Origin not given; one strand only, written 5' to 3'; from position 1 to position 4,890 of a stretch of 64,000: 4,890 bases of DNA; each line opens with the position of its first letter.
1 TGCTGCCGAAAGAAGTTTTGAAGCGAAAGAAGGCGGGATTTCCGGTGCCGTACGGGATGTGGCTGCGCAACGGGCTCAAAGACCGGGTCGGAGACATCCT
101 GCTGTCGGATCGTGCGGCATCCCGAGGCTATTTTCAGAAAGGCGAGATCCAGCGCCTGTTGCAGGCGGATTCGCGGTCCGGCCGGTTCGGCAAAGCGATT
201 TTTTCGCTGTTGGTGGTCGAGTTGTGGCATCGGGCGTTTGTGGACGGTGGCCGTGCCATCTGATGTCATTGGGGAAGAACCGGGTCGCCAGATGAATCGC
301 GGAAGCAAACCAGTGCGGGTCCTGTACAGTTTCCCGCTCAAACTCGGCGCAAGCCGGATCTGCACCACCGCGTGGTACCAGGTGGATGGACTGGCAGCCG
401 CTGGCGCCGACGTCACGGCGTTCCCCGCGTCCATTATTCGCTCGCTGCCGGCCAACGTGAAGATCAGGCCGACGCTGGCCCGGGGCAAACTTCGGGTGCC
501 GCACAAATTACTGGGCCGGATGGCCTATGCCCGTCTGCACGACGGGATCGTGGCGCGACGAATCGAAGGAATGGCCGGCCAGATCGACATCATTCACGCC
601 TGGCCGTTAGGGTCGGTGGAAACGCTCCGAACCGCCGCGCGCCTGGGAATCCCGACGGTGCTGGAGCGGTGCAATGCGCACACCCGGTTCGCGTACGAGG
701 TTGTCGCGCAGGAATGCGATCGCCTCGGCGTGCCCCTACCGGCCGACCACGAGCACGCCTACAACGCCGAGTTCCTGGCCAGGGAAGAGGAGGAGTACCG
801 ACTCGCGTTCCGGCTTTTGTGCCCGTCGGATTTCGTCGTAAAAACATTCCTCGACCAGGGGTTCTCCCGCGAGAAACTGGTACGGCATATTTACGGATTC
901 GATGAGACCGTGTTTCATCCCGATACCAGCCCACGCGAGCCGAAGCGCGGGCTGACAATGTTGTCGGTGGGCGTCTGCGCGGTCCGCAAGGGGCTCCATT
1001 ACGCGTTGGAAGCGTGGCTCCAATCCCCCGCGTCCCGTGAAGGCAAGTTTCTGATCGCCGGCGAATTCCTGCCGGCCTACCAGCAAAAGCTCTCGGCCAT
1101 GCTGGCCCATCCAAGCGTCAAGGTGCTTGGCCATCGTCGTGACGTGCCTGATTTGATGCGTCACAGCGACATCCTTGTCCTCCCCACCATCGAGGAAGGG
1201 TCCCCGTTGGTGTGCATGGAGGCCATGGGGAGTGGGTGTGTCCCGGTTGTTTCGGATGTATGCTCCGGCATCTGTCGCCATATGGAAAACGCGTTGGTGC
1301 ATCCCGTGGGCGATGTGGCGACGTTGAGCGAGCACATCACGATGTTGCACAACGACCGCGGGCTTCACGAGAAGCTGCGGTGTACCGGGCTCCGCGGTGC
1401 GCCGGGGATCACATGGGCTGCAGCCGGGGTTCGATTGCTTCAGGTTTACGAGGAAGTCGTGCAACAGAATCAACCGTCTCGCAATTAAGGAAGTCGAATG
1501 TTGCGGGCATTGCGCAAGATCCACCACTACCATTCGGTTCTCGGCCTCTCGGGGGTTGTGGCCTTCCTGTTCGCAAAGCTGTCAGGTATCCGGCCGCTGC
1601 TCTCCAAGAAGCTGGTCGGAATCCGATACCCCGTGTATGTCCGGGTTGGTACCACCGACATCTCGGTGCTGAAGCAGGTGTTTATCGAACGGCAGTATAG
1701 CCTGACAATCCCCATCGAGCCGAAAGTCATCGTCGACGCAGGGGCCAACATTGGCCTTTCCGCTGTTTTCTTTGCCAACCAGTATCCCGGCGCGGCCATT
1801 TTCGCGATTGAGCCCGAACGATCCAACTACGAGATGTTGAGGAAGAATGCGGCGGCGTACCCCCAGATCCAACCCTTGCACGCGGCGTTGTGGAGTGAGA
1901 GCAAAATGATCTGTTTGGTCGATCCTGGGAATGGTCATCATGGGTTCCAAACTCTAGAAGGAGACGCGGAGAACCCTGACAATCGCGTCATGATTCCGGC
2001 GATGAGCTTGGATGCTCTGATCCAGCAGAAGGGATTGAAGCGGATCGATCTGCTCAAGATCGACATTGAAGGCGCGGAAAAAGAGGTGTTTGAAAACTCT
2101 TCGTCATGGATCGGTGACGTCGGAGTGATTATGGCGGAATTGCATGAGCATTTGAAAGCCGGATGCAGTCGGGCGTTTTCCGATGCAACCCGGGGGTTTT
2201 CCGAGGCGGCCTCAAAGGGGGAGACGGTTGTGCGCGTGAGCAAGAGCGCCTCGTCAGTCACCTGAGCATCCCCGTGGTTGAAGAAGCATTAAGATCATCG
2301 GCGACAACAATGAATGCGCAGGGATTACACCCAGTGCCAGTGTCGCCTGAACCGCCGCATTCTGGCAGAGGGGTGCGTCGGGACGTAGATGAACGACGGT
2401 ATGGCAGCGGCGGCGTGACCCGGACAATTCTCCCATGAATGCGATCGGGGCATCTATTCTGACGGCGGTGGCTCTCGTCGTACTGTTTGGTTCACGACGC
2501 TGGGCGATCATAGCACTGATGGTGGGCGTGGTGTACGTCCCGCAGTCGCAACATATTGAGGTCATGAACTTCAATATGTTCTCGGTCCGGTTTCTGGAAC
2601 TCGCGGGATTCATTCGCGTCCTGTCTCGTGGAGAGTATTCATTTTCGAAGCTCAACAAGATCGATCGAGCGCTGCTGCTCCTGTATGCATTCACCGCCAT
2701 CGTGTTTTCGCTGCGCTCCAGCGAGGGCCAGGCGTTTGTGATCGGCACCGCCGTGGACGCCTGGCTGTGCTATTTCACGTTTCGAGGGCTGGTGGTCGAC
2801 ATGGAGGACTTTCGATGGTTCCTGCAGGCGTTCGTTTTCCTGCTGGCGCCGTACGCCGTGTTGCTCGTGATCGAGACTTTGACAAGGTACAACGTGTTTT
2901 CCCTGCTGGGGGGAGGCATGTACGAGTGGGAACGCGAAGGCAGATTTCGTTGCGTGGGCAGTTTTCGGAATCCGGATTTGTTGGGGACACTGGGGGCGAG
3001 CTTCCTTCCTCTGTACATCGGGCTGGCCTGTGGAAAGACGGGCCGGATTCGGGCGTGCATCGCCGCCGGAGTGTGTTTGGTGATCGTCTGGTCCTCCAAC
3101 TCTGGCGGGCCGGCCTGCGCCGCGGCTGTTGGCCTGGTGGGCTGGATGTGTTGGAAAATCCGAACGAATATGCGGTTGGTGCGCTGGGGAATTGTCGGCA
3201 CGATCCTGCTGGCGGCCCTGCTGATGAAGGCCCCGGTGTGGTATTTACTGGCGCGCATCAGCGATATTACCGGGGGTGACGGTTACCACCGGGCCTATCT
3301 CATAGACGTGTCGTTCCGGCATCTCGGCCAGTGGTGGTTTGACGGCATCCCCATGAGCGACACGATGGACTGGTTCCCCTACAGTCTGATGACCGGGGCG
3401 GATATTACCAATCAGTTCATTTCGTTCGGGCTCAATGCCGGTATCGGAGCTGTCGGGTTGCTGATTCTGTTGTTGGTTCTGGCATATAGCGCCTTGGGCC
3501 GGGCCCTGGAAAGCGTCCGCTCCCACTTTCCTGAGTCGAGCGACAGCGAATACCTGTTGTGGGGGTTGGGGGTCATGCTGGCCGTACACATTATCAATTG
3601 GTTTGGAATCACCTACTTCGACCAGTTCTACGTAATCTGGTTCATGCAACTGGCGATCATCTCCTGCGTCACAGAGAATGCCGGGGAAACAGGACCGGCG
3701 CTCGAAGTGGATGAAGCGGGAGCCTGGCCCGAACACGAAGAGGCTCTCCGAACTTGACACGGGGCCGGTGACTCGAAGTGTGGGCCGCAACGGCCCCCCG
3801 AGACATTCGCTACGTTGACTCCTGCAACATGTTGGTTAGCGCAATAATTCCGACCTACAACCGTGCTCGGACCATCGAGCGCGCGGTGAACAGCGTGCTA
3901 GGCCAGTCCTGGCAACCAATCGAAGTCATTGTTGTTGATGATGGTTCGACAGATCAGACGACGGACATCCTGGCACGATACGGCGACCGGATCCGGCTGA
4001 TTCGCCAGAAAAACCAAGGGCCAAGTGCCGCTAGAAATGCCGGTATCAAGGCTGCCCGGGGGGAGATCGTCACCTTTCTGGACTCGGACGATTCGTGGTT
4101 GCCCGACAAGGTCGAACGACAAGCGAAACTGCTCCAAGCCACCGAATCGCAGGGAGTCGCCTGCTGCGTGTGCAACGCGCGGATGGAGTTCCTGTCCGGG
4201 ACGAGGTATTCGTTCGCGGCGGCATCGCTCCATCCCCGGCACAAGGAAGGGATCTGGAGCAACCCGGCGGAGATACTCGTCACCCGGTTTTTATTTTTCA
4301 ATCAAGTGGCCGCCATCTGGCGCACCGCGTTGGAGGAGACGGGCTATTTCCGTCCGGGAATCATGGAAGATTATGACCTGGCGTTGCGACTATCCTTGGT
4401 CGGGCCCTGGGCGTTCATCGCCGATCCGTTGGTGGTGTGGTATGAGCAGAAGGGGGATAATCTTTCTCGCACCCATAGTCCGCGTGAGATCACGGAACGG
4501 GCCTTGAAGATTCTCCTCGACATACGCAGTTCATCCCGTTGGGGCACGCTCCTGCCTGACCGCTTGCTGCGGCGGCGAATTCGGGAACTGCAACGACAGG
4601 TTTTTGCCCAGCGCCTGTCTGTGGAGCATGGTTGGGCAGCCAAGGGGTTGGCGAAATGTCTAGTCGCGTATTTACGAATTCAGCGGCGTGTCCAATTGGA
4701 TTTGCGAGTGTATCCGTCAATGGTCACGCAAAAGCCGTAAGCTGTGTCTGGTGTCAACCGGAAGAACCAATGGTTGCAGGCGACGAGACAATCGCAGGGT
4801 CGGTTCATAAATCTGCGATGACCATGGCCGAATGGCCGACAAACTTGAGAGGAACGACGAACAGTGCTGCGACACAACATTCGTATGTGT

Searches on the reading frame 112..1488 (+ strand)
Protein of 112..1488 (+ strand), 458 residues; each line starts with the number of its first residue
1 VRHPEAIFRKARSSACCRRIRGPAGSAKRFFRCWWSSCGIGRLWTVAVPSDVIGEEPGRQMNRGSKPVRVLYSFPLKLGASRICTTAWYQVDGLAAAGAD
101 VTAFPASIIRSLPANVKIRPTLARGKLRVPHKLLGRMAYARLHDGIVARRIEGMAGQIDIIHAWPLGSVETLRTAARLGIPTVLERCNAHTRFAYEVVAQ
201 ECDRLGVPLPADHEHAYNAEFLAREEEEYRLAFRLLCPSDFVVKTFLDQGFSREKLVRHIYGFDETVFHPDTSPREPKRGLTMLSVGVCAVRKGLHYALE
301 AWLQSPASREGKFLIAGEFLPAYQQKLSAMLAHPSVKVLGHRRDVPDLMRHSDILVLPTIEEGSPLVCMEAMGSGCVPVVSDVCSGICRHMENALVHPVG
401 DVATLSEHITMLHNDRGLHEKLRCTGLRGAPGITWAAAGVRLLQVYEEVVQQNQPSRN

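Call 41: search_protein_families(library=pfam, max_evalue=0.00001, proteins=[window:112-1488:+])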
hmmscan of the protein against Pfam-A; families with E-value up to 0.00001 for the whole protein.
window:112-1488:+ (458 aa): 3 families
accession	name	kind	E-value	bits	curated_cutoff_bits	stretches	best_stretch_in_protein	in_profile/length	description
PF13692.12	Glyco_trans_1_4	-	6.2e-21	75.6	27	1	283-415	4-142/142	Glycosyl transferases group 1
PF00534.26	Glycos_transf_1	-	1.3e-17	64.3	26.4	1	276-423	11-166/172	Glycosyl transferases group 1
PF20706.3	GT4-conflict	-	2.1e-07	30.7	26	1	247-396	165-325/385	Family 4 Glycosyltransferase in conflict systems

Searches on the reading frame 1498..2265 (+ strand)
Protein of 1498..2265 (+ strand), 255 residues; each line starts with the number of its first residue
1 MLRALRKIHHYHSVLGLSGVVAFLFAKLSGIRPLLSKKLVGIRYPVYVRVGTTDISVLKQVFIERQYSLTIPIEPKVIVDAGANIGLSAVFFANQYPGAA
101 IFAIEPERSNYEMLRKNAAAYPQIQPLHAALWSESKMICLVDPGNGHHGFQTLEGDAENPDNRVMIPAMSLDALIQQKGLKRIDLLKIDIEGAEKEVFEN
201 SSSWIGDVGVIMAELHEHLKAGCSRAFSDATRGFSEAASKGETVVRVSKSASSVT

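Call 41: search_protein_families(library=pfam, max_evalue=0.00001, proteins=[window:1498-2265:+])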
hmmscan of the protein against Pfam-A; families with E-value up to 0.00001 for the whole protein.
window:1498-2265:+ (255 aa): 1 family
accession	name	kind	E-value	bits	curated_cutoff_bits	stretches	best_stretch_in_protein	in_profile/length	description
PF05050.19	Methyltransf_21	-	2.5e-16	60.7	22.7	1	80-216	1-149/173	Methyltransferase FkbM domain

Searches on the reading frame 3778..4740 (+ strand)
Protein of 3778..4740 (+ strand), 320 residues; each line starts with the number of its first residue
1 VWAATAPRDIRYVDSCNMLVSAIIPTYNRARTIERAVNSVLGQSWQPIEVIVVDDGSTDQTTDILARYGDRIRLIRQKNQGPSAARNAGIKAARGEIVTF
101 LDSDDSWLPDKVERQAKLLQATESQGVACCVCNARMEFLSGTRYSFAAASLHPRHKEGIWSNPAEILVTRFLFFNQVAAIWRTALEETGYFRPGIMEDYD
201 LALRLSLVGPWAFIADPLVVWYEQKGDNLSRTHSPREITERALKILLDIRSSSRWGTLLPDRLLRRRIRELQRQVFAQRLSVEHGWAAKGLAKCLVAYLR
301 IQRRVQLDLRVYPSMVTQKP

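Call 41: search_protein_families(library=pfam, max_evalue=0.00001, proteins=[window:3778-4740:+])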
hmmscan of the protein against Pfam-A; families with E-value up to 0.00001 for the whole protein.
window:3778-4740:+ (320 aa): 3 families
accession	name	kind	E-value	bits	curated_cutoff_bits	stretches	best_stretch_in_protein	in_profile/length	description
PF00535.33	Glycos_transf_2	-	6.1e-40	137.3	23.3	1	21-147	1-131/168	Glycosyl transferase family 2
PF10111.15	Glyco_tranf_2_2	-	2.4e-15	57.2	27.3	1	21-207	1-201/276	Glycosyltransferase like family 2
PF13641.12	Glyco_tranf_2_3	-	5.9e-15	56.3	27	1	20-209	3-198/230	Glycosyltransferase like family 2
